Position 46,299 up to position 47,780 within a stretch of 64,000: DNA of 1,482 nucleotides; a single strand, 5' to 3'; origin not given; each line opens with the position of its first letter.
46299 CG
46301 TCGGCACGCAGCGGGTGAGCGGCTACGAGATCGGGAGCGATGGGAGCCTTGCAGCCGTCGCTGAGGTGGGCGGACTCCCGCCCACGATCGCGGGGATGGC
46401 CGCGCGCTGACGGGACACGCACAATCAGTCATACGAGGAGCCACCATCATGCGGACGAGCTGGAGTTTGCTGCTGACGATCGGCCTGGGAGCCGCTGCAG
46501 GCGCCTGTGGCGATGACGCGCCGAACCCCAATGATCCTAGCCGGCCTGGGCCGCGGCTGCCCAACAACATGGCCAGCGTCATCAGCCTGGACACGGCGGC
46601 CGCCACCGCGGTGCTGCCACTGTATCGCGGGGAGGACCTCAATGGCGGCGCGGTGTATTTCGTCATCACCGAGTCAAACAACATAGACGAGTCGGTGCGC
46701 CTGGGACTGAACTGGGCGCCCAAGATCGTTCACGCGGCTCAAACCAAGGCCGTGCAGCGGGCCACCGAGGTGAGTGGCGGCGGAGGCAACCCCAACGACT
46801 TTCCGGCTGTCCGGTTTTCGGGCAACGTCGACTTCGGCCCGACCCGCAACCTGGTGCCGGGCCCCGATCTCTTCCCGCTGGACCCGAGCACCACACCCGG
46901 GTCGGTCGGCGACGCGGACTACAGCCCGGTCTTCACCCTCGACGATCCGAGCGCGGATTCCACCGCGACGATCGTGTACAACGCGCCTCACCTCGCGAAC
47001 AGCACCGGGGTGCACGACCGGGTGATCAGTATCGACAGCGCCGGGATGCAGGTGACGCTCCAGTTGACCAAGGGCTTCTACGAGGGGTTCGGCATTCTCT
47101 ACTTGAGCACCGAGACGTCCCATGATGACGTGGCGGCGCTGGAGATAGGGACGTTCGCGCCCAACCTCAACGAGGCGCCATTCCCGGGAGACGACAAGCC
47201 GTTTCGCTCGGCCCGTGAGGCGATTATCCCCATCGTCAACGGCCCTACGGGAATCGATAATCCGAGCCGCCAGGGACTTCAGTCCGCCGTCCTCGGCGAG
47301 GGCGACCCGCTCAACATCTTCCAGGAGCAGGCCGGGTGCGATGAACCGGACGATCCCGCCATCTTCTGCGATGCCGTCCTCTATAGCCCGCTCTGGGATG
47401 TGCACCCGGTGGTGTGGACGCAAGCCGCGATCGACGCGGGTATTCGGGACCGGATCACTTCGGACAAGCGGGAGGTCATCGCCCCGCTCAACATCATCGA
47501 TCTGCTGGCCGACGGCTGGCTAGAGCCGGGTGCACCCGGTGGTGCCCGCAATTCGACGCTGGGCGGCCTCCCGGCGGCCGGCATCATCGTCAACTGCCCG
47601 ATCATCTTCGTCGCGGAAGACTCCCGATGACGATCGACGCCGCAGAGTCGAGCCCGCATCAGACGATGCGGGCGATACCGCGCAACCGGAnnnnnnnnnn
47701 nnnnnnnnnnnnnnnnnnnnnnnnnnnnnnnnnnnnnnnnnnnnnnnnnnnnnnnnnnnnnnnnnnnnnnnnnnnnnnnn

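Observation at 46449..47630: Unrecognised secreted protein family present in three copies (46449, 59745, 61089)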

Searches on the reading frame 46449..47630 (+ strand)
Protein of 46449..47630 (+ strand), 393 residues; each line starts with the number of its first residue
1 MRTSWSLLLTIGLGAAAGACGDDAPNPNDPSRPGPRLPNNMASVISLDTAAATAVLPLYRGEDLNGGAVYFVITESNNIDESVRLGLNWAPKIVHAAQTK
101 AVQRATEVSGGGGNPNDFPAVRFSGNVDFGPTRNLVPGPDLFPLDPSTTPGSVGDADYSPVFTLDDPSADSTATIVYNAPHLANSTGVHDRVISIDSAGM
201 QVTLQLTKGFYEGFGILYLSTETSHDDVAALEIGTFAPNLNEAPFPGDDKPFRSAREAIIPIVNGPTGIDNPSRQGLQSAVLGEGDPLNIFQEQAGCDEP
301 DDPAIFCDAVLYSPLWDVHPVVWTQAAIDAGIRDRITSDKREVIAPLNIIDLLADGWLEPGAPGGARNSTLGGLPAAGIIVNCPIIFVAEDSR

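Call 3: search_protein_families(library=pfam, proteins=[window:46449-47630:+], max_evalue=1)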
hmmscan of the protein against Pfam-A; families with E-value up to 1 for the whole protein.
window:46449-47630:+ (393 aa): 1 family
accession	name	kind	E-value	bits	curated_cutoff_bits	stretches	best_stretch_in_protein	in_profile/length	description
PF24298.1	DUF7482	-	6.9e-07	29.7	27.5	2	190-230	131-173/257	Domain of unknown function (DUF7482)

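Call 4: search_protein_families(library=ncbifam, proteins=[window:46449-47630:+], max_evalue=1)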
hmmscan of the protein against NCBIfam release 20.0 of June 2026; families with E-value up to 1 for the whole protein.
window:46449-47630:+ (393 aa): 0 families

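Call 10: find_homologous_proteins(query=window:46449-47630:+)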
Query window:46449-47630:+ (393 aa): 1206 proteins with E <= 0.001 among 8000 candidates; the best 120 are listed.
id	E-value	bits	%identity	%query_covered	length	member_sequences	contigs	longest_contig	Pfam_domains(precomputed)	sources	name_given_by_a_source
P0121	2.8e-262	888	100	100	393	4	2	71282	PF24298.2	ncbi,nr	ncbi:MAG: hypothetical protein H0T86_09780 [Gemmatimonadales bacterium]|nr:hypothetical protein [Gem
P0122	4.1e-233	792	90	97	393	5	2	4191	PF24298.2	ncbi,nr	ncbi:MAG: hypothetical protein H0T50_05635 [Gemmatimonadales bacterium]|nr:hypothetical protein [Gem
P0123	4.5e-218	742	84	100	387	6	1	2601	-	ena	-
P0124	2.2e-211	720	83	100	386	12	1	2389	PF24298.2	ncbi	-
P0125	1.5e-210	717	80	100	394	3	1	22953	PF24298.2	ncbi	-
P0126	1.5e-201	688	78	100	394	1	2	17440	PF24298.2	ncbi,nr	ncbi:MAG: hypothetical protein H0W67_03815 [Gemmatimonadales bacterium]|nr:hypothetical protein [Gem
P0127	6.3e-199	679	78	95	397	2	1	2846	PF24298.2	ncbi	-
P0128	1.7e-191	655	74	100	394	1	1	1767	PF24298.2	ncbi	-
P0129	3.0e-191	654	76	99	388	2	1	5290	PF24298.2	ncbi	-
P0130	1.7e-177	609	71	95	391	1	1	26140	-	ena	-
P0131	1.1e-175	603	70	98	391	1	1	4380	PF24298.2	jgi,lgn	jgi:hypothetical protein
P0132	2.6e-175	601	68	100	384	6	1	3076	PF24298.2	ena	-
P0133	3.1e-175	601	70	98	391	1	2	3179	PF24298.2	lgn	-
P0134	1.9e-174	599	67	100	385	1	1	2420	-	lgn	-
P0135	1.0e-172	593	69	99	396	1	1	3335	PF24298.2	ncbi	-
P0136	8.2e-172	590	68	100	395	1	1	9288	PF24298.2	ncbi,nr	ncbi:MAG: hypothetical protein H0V09_11455 [Gemmatimonadetes bacterium]|nr:hypothetical protein [Gem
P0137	1.7e-171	589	69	97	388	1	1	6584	PF24298.2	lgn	-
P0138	2.8e-170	585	69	97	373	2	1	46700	PF24298.2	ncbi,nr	ncbi:MAG: hypothetical protein H0W63_03620 [Gemmatimonadaceae bacterium]|nr:hypothetical protein [Ge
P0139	4.2e-170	584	68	99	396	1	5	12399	PF24298.2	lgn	-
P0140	3.1e-169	581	66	100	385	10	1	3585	PF24298.2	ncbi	ncbi:MAG: hypothetical protein ACR2MQ_12655 [Gemmatimonadaceae bacterium]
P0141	4.3e-169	581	68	100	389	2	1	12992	PF24298.2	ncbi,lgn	-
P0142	2.0e-168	579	66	99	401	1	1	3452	PF24298.2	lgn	-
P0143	2.7e-165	568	66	100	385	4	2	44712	PF24298.2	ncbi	-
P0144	4.3e-165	568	70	91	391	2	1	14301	PF24298.2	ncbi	-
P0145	8.5e-165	567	65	100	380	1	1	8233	PF24298.2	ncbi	-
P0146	8.9e-164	563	68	94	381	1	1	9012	PF24298.2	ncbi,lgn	-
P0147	1.6e-163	563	66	98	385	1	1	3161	PF24298.2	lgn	-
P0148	5.5e-163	561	67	98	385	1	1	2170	PF24298.2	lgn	-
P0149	2.7e-161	555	65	99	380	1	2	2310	PF24298.2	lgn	-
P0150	4.7e-161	554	64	98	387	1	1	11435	PF24298.2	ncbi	ncbi:MAG: hypothetical protein ABIQ55_07220 [Gemmatimonadaceae bacterium]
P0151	4.7e-161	554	66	95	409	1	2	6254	PF24298.2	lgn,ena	-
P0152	1.3e-160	553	66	98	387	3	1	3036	PF24298.2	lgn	-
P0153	2.3e-160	552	68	91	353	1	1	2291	PF24298.2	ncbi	-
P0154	1.4e-159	550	64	100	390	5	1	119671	PF24298.2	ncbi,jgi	-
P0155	1.6e-159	549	63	100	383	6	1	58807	PF24298.2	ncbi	-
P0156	3.1e-159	548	66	93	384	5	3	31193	PF24298.2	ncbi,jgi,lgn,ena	jgi:hypothetical protein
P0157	2.4e-158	546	64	99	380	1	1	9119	PF24298.2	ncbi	-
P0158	3.9e-158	545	67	91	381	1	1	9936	PF24298.2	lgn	-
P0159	5.4e-158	544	67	91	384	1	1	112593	PF24298.2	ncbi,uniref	ncbi:hypothetical protein [Hymenobacter sp. UYCo722]|uniref:hypothetical protein n=1 Tax=Hymenobacte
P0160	6.3e-158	544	68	91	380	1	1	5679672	PF24298.2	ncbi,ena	-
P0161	1.0e-157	543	66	93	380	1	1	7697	PF24298.2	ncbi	ncbi:MAG: hypothetical protein ABIT07_06810 [Ferruginibacter sp.]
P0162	2.7e-157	542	63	100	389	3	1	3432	PF24298.2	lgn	-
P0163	1.2e-156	540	63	98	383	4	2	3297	PF24298.2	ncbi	-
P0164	2.7e-156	539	63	97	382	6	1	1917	PF24298.2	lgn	-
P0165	5.3e-156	538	66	91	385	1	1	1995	PF24298.2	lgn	-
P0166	8.4e-156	537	68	91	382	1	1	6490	PF24298.2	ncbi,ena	-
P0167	2.1e-155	536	64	95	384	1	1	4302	PF24298.2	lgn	-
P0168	3.3e-155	535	66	92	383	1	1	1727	PF24298.2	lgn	-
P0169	4.8e-155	535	62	99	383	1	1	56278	PF24298.2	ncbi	-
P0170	5.7e-155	534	65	93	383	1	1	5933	PF24298.2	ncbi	ncbi:MAG: hypothetical protein ABJA79_04565 [Parafilimonas sp.]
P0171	6.6e-155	534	66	91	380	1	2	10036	PF24298.2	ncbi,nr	ncbi:MAG: hypothetical protein M3Y85_03435 [Bacteroidota bacterium]|nr:hypothetical protein [Bactero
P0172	2.4e-154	532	66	90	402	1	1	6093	PF24298.2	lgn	-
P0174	2.5e-154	532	64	95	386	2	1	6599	PF24298.2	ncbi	-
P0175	2.9e-154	532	65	91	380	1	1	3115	PF24298.2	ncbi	-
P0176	3.4e-154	532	66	91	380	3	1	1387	PF24298.2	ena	-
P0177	3.6e-154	532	63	97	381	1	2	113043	PF24298.2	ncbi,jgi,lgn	ncbi:MAG: hypothetical protein ACR2FN_13910 [Chitinophagaceae bacterium]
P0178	5.4e-154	531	62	99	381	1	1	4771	PF24298.2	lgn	-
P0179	8.0e-154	531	65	94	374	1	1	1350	PF24298.2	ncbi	-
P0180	1.1e-153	530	67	91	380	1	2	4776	PF24298.2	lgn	-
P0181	1.1e-153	530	63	98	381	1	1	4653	PF24298.2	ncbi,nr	ncbi:MAG: hypothetical protein M3R25_11215 [Bacteroidota bacterium]|nr:hypothetical protein [Bactero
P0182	2.4e-153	529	66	92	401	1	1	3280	PF24298.2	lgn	-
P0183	2.8e-153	529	64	93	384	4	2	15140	PF24298.2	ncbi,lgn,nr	ncbi:MAG: hypothetical protein M3Y54_10095 [Bacteroidota bacterium]|nr:hypothetical protein [Bactero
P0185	8.5e-153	527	66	91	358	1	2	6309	PF24298.2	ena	-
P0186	6.6e-152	524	66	90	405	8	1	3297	PF24298.2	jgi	-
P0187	9.5e-152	524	65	92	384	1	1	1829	PF24298.2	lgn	-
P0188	1.4e-151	523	61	99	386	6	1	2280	PF24298.2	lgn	-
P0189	1.2e-150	520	61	100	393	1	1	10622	PF24298.2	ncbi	-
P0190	1.3e-150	520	67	88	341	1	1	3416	PF24298.2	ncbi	ncbi:MAG: hypothetical protein ABIS01_02275, partial [Ferruginibacter sp.]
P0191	5.1e-150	518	61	99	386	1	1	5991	PF24298.2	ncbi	-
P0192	7.4e-150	518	67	91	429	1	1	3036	PF24298.2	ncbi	-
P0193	7.9e-150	517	64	95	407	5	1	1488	PF24298.2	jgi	-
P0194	1.1e-149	517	62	95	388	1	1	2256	PF24298.2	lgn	-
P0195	1.3e-149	517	66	90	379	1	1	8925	PF24298.2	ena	-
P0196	1.7e-149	516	65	91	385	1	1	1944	PF24298.2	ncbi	-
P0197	2.1e-149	516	64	91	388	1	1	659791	PF24298.2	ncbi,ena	-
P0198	4.9e-149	515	64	93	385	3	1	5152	PF24298.2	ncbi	-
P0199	5.0e-149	515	63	91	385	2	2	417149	PF24298.2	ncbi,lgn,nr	ncbi:MAG: hypothetical protein H0W62_01645 [Chitinophagales bacterium]|nr:hypothetical protein [Chit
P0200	5.8e-149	515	61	99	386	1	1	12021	PF24298.2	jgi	jgi:hypothetical protein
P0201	6.7e-149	514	65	91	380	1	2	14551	PF24298.2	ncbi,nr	ncbi:MAG: hypothetical protein M3004_01000 [Bacteroidota bacterium]|nr:hypothetical protein [Bactero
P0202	1.1e-148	514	65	91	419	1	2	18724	PF24298.2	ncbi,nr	ncbi:MAG: hypothetical protein M3Q95_12190 [Bacteroidota bacterium]|nr:hypothetical protein [Bactero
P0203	1.8e-148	513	60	99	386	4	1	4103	PF24298.2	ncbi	-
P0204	2.0e-148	513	61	97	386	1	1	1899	PF24298.2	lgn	-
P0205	2.1e-148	513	64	91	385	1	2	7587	PF24298.2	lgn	-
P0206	5.6e-148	511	60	99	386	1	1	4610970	PF24298.2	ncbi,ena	-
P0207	2.3e-147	509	65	91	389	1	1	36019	PF24298.2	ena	-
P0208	3.9e-147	509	62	96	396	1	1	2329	PF24298.2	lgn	-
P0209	4.4e-147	508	61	97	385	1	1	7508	PF24298.2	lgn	-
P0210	9.8e-147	507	63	94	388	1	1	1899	PF24298.2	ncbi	-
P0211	1.1e-146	507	65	91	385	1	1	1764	PF24298.2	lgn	-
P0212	1.4e-146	507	64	91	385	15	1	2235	PF24298.2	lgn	-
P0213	2.0e-146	506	63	91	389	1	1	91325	PF24298.2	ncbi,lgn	-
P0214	2.2e-146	506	59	99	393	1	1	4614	PF24298.2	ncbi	ncbi:MAG: hypothetical protein ABIO04_02230 [Ferruginibacter sp.]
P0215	1.6e-145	503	62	96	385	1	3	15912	PF24298.2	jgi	jgi:hypothetical protein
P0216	6.3e-145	501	63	91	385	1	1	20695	PF24298.2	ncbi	ncbi:MAG: hypothetical protein ABIX01_14505 [Chitinophagaceae bacterium]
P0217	1.2e-144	500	65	90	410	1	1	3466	PF24298.2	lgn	-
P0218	2.6e-143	496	66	88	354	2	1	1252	PF24298.2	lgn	-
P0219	1.0e-142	494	64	90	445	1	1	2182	PF24298.2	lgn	-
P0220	2.0e-142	493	59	100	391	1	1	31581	PF24298.2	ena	-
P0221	1.1e-141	491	63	90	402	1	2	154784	PF24298.2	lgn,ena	-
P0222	1.8e-141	490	64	88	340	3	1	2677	PF24298.2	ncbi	ncbi:MAG: hypothetical protein ABIR81_02725, partial [Ginsengibacter sp.]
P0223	9.5e-140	484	66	83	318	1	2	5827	PF24298.2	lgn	-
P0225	5.0e-134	465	58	91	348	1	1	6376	PF24298.2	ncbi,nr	ncbi:MAG: hypothetical protein M3015_06830, partial [Bacteroidota bacterium]|nr:hypothetical protein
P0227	5.4e-129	449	65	80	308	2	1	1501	PF24298.2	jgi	jgi:hypothetical protein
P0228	7.3e-117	409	65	74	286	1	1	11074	PF24298.2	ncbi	-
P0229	1.8e-109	385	51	99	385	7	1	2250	PF24298.2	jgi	jgi:hypothetical protein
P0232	3.0e-106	374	54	90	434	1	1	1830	PF24298.2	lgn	-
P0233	2.5e-104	368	53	90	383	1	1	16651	PF24298.2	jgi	jgi:hypothetical protein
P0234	1.3e-103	365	54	90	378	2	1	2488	PF24298.2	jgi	jgi:hypothetical protein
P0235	5.0e-103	363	53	91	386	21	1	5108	PF24298.2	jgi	jgi:hypothetical protein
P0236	1.2e-102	362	67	64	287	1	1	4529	PF24298.2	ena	-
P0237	2.2e-102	361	52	96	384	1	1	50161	PF24298.2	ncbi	-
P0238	8.8e-102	359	50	99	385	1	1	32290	PF24298.2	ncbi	-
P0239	1.1e-101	359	54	90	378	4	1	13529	PF24298.2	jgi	jgi:hypothetical protein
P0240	2.0e-101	358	54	90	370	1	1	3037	PF24298.2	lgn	-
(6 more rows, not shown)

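Call 23: find_related_loci(query=A1, collection=genome_contigs, flank=10000)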
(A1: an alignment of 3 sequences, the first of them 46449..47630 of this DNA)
Query A1 (393 aa) in genome_contigs; peptide patterns used: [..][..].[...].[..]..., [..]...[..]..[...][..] (x = any residue, [..] = any of these).
264 stretches matched a pattern; 203 encode a relative of the query (tblastn E <= 1e-3); the best 80 are kept; 80 distinct loci.
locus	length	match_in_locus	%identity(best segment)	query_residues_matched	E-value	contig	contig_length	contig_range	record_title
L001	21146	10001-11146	89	12-393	0e+0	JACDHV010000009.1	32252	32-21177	MAG: Gemmatimonadales bacterium isolate MGR_bin447 SD2911_NODE_194_length_32252_cov_1.553089, whole genome shotgun seque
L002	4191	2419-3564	90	12-393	0e+0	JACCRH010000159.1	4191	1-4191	MAG: Gemmatimonadales bacterium isolate MGR_bin17 SD2897-2912_k127_1015432, whole genome shotgun sequence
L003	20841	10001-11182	80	1-393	0e+0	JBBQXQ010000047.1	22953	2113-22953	MAG: Gemmatimonadales bacterium isolate Co_metawrap_2123 Cmw_2123_k141_28784632_length_22953_cov_13.0000, whole genome s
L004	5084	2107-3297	79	1-393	0e+0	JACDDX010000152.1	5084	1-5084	MAG: Gemmatimonadales bacterium isolate MGR_bin345 SD2901_NODE_5009_length_5084_cov_1.590075, whole genome shotgun seque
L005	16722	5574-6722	68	1-393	4e-175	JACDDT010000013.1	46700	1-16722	MAG: Gemmatimonadaceae bacterium isolate MGR_bin341 SD2901_NODE_282_length_46700_cov_15.968437, whole genome shotgun seq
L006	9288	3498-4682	68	1-393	3e-173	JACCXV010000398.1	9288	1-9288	MAG: Gemmatimonadetes bacterium isolate MGR_bin187 SD2897-2912_k127_446042, whole genome shotgun sequence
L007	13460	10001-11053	70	37-393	2e-167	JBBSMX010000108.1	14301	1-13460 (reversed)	MAG: Rhodothermales bacterium isolate LS5_sbin.43 LS5_sbin.43_K_862660_L_14301_cov_35.7905, whole genome shotgun sequenc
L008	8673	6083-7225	65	8-393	4e-163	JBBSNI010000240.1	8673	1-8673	MAG: Cytophagales bacterium isolate LS5_sbin.56 LS5_sbin.56_K_895981_L_8673_cov_12.0000, whole genome shotgun sequence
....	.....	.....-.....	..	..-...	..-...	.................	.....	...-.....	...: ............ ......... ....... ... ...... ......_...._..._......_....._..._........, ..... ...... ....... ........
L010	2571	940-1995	65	37-393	6e-163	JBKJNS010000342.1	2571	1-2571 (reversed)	MAG: Chitinophagales bacterium isolate ant_bin.382 k117_4047679, whole genome shotgun sequence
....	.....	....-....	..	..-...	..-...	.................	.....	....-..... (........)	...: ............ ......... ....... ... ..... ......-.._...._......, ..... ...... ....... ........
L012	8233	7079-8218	65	1-393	9e-170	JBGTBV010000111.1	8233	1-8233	MAG: Daejeonella sp. isolate JTS-RE104 k141_7931502, whole genome shotgun sequence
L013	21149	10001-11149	63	1-393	4e-165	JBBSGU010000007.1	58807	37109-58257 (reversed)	MAG: Gemmatimonadales bacterium isolate LS2_sbin.48 LS2_sbin.48_K_146406_L_58807_cov_30.1328, whole genome shotgun seque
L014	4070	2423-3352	48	41-388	3e-83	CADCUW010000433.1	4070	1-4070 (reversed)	MAG: uncultured Rubrobacteraceae bacterium isolate AVDCRST_MAG01 genome assembly, contig: NODE3984, whole genome shotgun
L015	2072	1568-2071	79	1-167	2e-83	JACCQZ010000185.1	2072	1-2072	MAG: Gemmatimonadales bacterium isolate MGR_bin9 SD2897-2912_k127_8058693, whole genome shotgun sequence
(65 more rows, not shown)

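Call 24: predict_structure(alignment_id=A2)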
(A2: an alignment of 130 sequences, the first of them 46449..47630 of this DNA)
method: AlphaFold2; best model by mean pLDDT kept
length: 393 residues; sequences in the alignment: 130
mean_pLDDT: 92.4   pTM: 0.88
mean pLDDT of the five models: 92.4, 92.0, 91.9, 91.6, 91.5
residues with pLDDT >= 90: 322; 70-90: 41; 50-70: 26; < 50: 4
segments of 3 or more residues with pLDDT < 50: 1-3
pLDDT, mean of each block of 10 residues (from residue 1): 49 54 69 81 97 98 98 97 96 96 95 95 98 98 98 98 84 91 98 98 98 97 98 98 95 96 98 98 97 88 82 97 98 97 95 98 96 97 95 77
secondary structure, 60 per line:
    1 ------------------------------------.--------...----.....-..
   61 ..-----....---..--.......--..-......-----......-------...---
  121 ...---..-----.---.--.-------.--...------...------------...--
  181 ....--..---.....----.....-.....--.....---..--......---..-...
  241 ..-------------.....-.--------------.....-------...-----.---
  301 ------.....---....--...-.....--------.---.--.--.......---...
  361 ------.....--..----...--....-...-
elements in order: E46-48 E53-57 E59-62 E68-71 H79-85 H91-96 E102-107 E121-123 E152-154 E161-163 E176-178 E181-184 E192-196 E201-205 E207-211 E214-218 H226-231 H238-242 E256-260 H277-281 E289-291 H308-311 E315-318 E321-323 H325-329 H349-354 E358-360 E380-382 E385-388
